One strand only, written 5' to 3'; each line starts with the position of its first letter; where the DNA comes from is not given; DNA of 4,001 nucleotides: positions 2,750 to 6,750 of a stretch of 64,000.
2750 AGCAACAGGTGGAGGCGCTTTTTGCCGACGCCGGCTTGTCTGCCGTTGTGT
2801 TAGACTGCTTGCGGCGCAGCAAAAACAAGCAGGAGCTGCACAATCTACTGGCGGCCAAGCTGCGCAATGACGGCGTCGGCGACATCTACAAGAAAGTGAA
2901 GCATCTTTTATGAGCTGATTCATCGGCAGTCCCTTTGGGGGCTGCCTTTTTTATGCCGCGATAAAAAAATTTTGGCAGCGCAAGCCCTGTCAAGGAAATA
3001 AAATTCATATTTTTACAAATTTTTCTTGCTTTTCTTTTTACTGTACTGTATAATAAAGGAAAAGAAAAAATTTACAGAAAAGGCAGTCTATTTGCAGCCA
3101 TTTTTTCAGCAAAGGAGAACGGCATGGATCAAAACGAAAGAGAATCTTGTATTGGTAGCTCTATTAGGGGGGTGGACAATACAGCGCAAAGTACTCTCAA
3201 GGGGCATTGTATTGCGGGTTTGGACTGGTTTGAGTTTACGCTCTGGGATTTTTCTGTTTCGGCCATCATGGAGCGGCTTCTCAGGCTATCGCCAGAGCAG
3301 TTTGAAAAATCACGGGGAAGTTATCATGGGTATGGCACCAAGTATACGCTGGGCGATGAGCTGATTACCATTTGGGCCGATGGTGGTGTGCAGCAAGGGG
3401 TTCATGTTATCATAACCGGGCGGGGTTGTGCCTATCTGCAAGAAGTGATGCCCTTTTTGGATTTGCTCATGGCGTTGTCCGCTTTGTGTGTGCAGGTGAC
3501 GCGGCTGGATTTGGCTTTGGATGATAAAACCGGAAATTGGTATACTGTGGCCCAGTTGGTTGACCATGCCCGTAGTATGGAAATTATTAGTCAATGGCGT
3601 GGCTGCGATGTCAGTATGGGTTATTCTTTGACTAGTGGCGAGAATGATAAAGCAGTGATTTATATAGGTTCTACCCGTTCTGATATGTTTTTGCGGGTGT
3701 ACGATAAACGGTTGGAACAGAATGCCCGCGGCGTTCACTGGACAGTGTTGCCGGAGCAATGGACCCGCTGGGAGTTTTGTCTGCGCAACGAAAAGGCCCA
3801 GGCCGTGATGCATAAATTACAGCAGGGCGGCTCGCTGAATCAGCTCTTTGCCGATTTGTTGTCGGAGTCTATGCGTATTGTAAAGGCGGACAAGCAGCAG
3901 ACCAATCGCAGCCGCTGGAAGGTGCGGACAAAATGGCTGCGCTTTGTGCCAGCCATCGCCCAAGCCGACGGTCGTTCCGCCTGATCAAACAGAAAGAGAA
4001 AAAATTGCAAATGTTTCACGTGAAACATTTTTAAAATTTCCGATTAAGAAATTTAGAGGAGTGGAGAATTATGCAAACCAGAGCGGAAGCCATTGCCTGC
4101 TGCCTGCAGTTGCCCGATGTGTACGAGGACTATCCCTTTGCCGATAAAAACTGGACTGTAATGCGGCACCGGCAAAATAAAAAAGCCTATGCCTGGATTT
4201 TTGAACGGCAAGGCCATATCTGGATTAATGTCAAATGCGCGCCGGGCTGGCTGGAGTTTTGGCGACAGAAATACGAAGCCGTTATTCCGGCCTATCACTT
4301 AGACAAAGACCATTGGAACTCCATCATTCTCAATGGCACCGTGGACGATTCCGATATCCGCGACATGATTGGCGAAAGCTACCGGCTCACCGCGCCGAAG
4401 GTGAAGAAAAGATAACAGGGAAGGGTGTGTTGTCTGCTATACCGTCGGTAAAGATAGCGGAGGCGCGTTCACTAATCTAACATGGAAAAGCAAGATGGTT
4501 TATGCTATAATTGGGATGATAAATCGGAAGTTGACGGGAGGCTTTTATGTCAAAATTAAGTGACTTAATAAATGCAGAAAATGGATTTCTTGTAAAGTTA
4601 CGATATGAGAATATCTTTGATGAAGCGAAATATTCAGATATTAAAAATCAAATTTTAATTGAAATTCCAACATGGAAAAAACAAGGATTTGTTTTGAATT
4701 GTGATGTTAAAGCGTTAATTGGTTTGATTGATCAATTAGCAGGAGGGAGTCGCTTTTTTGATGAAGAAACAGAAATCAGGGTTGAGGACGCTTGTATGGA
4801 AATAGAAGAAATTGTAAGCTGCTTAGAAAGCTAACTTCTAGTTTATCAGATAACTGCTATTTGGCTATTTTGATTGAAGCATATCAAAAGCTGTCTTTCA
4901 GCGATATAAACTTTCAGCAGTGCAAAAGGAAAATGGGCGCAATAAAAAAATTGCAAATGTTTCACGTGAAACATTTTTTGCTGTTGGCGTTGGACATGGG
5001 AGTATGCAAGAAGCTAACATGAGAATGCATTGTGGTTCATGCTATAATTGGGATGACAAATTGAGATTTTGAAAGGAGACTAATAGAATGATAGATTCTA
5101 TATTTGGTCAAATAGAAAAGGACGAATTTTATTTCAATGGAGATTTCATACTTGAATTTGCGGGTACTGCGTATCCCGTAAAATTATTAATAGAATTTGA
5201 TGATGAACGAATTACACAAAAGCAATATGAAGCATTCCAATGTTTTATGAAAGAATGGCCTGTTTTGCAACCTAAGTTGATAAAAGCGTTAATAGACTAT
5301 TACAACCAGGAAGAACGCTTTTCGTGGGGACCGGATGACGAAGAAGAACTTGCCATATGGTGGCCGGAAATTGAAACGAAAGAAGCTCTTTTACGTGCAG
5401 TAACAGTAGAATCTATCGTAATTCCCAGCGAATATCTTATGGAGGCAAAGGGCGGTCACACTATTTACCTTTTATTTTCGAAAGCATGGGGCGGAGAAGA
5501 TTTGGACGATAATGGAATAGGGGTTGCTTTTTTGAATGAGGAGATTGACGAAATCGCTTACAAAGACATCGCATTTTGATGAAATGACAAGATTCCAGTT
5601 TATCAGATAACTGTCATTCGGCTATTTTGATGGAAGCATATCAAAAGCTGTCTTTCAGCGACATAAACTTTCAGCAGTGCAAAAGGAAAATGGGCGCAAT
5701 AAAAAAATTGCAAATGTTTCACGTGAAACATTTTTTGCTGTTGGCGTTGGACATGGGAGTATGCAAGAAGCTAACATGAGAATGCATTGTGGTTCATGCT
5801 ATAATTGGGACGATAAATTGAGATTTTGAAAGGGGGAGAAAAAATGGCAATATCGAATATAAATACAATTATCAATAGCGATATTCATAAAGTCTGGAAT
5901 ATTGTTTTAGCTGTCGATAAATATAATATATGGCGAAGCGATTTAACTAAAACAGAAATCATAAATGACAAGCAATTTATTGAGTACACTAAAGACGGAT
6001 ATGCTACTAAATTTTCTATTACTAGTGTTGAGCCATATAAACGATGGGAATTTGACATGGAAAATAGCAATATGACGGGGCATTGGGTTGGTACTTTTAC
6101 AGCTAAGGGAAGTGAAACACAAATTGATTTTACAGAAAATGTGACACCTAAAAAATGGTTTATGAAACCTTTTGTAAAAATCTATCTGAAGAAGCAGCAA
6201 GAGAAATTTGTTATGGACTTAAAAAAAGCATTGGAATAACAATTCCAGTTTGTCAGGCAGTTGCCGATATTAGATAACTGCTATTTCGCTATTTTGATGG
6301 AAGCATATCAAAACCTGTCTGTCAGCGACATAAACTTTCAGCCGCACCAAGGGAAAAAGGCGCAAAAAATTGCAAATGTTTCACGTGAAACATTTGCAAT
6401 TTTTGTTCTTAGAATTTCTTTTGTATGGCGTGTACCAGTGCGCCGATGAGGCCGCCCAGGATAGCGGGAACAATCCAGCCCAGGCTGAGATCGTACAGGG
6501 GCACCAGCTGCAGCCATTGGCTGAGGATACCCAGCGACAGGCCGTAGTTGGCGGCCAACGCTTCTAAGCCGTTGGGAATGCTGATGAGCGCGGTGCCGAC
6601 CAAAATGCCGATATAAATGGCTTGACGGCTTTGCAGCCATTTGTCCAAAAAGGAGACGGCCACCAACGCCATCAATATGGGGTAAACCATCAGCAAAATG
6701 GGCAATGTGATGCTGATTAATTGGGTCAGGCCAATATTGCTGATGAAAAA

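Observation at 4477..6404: Cassette-like array: unrelated small genes separated by a near-identical ~250-bp parS-centred module with its own promoter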

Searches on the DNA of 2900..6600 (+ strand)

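Call 31: search_rna_families(source=window, start=2900, end=6600, threshold=evalue, max_evalue=1)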
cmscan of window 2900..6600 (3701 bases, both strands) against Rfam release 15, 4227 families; matches with E-value up to 1: 2.
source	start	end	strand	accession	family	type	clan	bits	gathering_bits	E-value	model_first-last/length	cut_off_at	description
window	2908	2954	+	RF01489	sbrA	Gene; sRNA;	-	23.5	45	0.11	1-71/71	no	Listeria sRNA sbrA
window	5333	5389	+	RF01526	ceN106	Gene; snRNA; snoRNA; CD-box;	-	20.5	60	0.79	1-77/77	no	C. elegans snoRNA ceN106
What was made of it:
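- Tried and rejected: A scan of 2900-6600 at E up to 1 found nothing relevant (call 31).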

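Call 58: search_dna_similar(query=window:2914-6408:+, collection=plasmids, mode=distant, max_rows=10)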
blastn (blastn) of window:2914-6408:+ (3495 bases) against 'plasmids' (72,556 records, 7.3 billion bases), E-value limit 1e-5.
Records with a match: 5; places in all: 5; records where one place covers at least 80% of the query: 0.
Best place of each record, by identity: 80-90% 1; 60-80% 4.
By first word of the organism name: Clostridium 3; Enterococcus 1; uncultured 1.
By predicted mobility (MOB-suite, as given by PLSDB): non-mobilizable 4; mobilizable 1.
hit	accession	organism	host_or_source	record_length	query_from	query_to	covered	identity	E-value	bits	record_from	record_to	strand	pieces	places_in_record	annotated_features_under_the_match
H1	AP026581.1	Enterococcus faecium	Homo sapiens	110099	2912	3339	12%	83.9%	2e-124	456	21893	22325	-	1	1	polyketide cyclase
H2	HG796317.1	uncultured bacterium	-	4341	2899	3322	12%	78.4%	2e-91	345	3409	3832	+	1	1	CDS (x2)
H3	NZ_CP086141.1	Clostridium estertheticum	bovine,single colony,feces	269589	3061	3322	7%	69.8%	3e-19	105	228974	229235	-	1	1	SRPBCC family protein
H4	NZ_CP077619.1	Clostridium estertheticum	single colony,bovine feces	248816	3061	3322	7%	69.8%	3e-19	105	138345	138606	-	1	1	SRPBCC family protein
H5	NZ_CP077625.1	Clostridium estertheticum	single colony,bovine feces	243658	3061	3322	7%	69.8%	3e-19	105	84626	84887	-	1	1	SRPBCC family protein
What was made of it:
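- No plasmid in PLSDB matches anything except gene C (call 58).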

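Call 59: search_dna_similar(query=window:2914-6408:+, collection=phages, mode=distant, max_rows=10)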
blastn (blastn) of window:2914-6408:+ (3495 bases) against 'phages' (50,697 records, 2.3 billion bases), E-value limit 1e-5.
Records with a match: 1; places in all: 1; records where one place covers at least 80% of the query: 0.
Best place of each record, by identity: 60-80% 1.
By first word of the organism name: Bacteriophage 1.
By host as written in the record: - 1.
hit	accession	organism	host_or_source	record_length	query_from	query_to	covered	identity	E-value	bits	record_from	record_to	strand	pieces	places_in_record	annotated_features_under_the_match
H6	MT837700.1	Bacteriophage sp.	human fecal samples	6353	2931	3300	11%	73.2%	7e-54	220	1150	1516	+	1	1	record has no annotation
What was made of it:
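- Tried and rejected: Only gene C matched (calls 58, 59).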

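Call 61: get_annotated_region(hit=H1, flank=4000)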
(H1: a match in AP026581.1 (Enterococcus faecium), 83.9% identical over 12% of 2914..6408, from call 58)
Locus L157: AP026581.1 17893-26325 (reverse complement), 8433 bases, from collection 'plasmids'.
description: Enterococcus faecium JHP35 plasmid pELF_JHP35 DNA, complete sequence
organism: Enterococcus faecium (NCBI taxid 1352)
taxonomy: Bacteria; Bacillota; Bacilli; Lactobacillales; Enterococcaceae; Enterococcus; Enterococcus faecium
host: -; source: Homo sapiens; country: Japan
typing (MOB-suite, as given by PLSDB): mobilizable; relaxase MOBT
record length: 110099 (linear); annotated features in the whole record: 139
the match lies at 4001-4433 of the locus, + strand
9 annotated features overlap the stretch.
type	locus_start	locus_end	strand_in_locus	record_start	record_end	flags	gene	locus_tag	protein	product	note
CDS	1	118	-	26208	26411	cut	xis_2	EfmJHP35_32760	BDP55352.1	excisionase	-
CDS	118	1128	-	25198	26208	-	-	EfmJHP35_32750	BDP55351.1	hypothetical protein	-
CDS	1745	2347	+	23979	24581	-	-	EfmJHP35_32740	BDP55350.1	hypothetical protein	-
CDS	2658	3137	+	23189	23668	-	-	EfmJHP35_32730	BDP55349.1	hypothetical protein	-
CDS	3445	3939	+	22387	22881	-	-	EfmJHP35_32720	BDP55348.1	dihydrofolate reductase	-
predicted_resistance_gene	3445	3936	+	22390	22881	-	dfrF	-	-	trimethoprim-resistant dihydrofolate reductase DfrF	predicted by amrfinderplus; class TRIMETHOPRIM; identity 100.0%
CDS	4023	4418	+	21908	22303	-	-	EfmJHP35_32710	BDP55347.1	polyketide cyclase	-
CDS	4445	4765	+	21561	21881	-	-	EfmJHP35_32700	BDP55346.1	competence protein TfoX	-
CDS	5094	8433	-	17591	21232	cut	-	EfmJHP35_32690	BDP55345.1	hypothetical protein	-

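Call 62: get_annotated_region(hit=H2, flank=4000)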
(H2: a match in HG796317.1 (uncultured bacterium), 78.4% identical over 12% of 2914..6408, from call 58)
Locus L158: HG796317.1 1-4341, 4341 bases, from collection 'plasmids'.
description: Uncultured bacterium plasmid pRGI00402
organism: uncultured bacterium (NCBI taxid 77133)
taxonomy: Bacteria; ; ; ; ; ; uncultured bacterium
host: -; source: -; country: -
typing (MOB-suite, as given by PLSDB): non-mobilizable; replicon rep_cluster_2320
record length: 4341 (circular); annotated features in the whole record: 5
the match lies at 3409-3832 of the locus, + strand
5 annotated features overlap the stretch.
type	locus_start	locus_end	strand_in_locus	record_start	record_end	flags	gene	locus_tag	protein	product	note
CDS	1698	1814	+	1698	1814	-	-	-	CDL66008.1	-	-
CDS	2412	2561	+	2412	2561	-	-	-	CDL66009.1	-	-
CDS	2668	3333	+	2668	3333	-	-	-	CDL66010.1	-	-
CDS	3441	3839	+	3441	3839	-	-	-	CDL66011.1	-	-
CDS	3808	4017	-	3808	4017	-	-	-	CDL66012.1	-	-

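Call 72: search_dna_similar(query=L157:3135-3447:+, collection=plasmids, mode=distant, max_rows=25, rows=spread)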
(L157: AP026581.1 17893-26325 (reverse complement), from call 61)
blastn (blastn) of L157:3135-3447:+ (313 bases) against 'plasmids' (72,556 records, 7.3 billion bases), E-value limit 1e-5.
Records with a match: 7; places in all: 15; records where one place covers at least 80% of the query: 2.
Best place of each record, by identity: >=99% 1; 95-99% 1; 90-95% 2; 80-90% 2; 60-80% 1.
By first word of the organism name: Enterococcus 4; Clostridioides 1; Vescimonas 1; Clostridium 1.
By predicted mobility (MOB-suite, as given by PLSDB): mobilizable 3; non-mobilizable 3; conjugative 1.
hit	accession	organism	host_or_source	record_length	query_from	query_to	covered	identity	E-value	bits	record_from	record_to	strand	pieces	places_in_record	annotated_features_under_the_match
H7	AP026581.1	Enterococcus faecium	Homo sapiens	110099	1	313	100%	100.0%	1e-158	565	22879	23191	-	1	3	dihydrofolate reductase | dfrF: trimethoprim-resistant dihydrofolate reductase DfrF | hypothetical protein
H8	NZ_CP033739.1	Enterococcus sp. FDAARGOS_553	Homo sapiens,clinical isolate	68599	1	313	100%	96.8%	3e-153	626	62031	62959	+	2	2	MGMT family protein | dfrF: trimethoprim-resistant dihydrofolate reductase DfrF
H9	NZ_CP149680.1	Clostridioides difficile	-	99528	14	204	59%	91.9%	1e-30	270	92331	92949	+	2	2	hypothetical protein (x2) | conjugal transfer protein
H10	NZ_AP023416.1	Vescimonas fastidiosa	Homo sapiens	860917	26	184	49%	89.6%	5e-23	204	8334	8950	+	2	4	hypothetical protein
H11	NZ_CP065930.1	Enterococcus faecium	Homo sapiens,cell culture,rectal swab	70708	169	313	46%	90.3%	2e-47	196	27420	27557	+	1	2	dfrF: trimethoprim-resistant dihydrofolate reductase DfrF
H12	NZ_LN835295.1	Clostridium perfringens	-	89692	6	99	30%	79.6%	2e-10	74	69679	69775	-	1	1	none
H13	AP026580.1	Enterococcus faecium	Homo sapiens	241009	148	210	20%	87.3%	4e-12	79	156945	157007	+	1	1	none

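Call 73: get_annotated_region(hit=H10, flank=6000)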
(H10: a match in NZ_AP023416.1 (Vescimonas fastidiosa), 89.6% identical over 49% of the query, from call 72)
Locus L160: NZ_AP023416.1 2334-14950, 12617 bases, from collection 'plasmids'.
description: Vescimonas fastidiosa strain MM35 plasmid pMM35_01
organism: Vescimonas fastidiosa (NCBI taxid 2714353)
taxonomy: Bacteria; Bacillota; Clostridia; Eubacteriales; Oscillospiraceae; Vescimonas; Vescimonas fastidiosa
host: -; source: Homo sapiens; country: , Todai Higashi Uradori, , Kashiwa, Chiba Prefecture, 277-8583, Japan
typing (MOB-suite, as given by PLSDB): non-mobilizable
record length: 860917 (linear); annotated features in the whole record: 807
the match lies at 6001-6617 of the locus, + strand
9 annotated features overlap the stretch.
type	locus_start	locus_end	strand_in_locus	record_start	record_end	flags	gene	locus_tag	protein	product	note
CDS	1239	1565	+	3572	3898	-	-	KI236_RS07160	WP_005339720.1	YdcP family protein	-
CDS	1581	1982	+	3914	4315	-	-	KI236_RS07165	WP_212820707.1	YdcP family protein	-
CDS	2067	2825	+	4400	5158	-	-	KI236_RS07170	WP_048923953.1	helix-turn-helix transcriptional regulator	-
CDS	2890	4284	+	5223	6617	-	-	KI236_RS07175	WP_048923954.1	FtsK/SpoIIIE domain-containing protein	-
CDS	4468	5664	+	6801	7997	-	mobT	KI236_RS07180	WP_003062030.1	MobT family relaxase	GO:0006270 - DNA replication initiation [Evidence IEA]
CDS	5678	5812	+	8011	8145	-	-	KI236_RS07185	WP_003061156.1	DUF3789 domain-containing protein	-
CDS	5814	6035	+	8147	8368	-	-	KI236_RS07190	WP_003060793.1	hypothetical protein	-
CDS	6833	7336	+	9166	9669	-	-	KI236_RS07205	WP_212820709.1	antirestriction protein ArdA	-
CDS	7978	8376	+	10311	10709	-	-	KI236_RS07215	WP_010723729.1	conjugal transfer protein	-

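Call 74: get_annotated_region(hit=H9, flank=5000)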
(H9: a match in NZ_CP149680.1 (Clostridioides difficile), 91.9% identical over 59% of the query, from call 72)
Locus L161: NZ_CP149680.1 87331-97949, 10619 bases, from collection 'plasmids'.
description: Clostridioides difficile strain Z1322PCD0052 plasmid pZ1322PCD0052-2, complete sequence
organism: Clostridioides difficile (NCBI taxid 1496)
taxonomy: Bacteria; Bacillota; Clostridia; Peptostreptococcales; Peptostreptococcaceae; Clostridioides; Clostridioides difficile
host: -; source: -; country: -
typing (MOB-suite, as given by PLSDB): non-mobilizable
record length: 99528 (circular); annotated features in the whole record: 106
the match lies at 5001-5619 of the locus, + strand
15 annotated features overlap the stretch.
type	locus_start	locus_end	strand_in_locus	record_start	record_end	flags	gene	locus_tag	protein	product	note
CDS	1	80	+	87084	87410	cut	-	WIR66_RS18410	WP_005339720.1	YdcP family protein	-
CDS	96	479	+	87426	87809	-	-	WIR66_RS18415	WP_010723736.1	YdcP family protein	-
CDS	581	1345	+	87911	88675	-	-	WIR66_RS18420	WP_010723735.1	MBL fold metallo-hydrolase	-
CDS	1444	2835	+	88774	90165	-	-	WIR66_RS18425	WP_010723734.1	FtsK/SpoIIIE domain-containing protein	-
CDS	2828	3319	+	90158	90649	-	-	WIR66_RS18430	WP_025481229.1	hypothetical protein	-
CDS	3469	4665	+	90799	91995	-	mobT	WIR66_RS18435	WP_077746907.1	MobT family relaxase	GO:0006270 - DNA replication initiation [Evidence IEA]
CDS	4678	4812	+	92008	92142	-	-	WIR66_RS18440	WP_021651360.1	DUF3789 domain-containing protein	-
CDS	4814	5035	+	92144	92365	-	-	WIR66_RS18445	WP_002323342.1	hypothetical protein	-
CDS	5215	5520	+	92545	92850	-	-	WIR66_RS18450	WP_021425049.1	hypothetical protein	-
CDS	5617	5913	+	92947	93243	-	-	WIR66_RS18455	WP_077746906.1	conjugal transfer protein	-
CDS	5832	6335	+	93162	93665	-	-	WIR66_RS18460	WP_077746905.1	antirestriction protein ArdA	-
CDS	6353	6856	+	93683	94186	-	-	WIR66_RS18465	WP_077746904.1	antirestriction protein ArdA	-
CDS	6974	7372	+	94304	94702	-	-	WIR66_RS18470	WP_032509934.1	conjugal transfer protein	-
CDS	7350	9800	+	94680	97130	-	-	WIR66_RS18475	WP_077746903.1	ATP-binding protein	-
CDS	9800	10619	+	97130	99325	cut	-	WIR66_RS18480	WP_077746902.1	hypothetical protein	-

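Call 85: get_annotated_region(hit=H6, flank=3500)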
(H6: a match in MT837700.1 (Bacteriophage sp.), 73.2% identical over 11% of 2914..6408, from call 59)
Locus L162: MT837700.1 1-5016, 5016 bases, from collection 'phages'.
description: UNVERIFIED: Bacteriophage sp. clone scaffold_5531 genomic sequence.
organism: Bacteriophage sp. (NCBI taxid 38018)
taxonomy: Viruses
host: -; source: human fecal samples; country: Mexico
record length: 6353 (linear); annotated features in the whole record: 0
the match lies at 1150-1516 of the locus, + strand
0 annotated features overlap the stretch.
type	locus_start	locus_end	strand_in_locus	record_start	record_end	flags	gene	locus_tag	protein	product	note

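Call 86: get_annotated_region(hit=H3, flank=1500)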
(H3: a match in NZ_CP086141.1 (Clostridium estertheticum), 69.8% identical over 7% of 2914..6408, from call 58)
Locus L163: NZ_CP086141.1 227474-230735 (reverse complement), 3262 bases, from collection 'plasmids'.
description: Clostridium estertheticum strain CF016 plasmid pCF016-270, complete sequence
organism: Clostridium estertheticum (NCBI taxid 238834)
taxonomy: Bacteria; Bacillota; Clostridia; Eubacteriales; Clostridiaceae; Clostridium; Clostridium estertheticum
host: -; source: bovine,single colony,feces; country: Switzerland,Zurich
typing (MOB-suite, as given by PLSDB): non-mobilizable
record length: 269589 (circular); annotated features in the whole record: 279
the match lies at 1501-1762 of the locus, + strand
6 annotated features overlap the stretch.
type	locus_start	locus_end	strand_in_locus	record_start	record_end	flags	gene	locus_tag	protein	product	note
CDS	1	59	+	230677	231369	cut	-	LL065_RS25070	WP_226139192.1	DUF6198 family protein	-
CDS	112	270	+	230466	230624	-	-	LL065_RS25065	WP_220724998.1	hypothetical protein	-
CDS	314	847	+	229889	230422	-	-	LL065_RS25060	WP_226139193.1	HXXEE domain-containing protein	-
CDS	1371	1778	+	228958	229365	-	-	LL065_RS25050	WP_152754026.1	SRPBCC family protein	-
CDS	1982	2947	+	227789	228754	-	-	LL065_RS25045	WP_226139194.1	ketopantoate reductase family protein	-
CDS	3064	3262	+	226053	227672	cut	-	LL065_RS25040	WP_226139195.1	polysaccharide biosynthesis protein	GO:0009252 - peptidoglycan biosynthetic process [Evidence IEA]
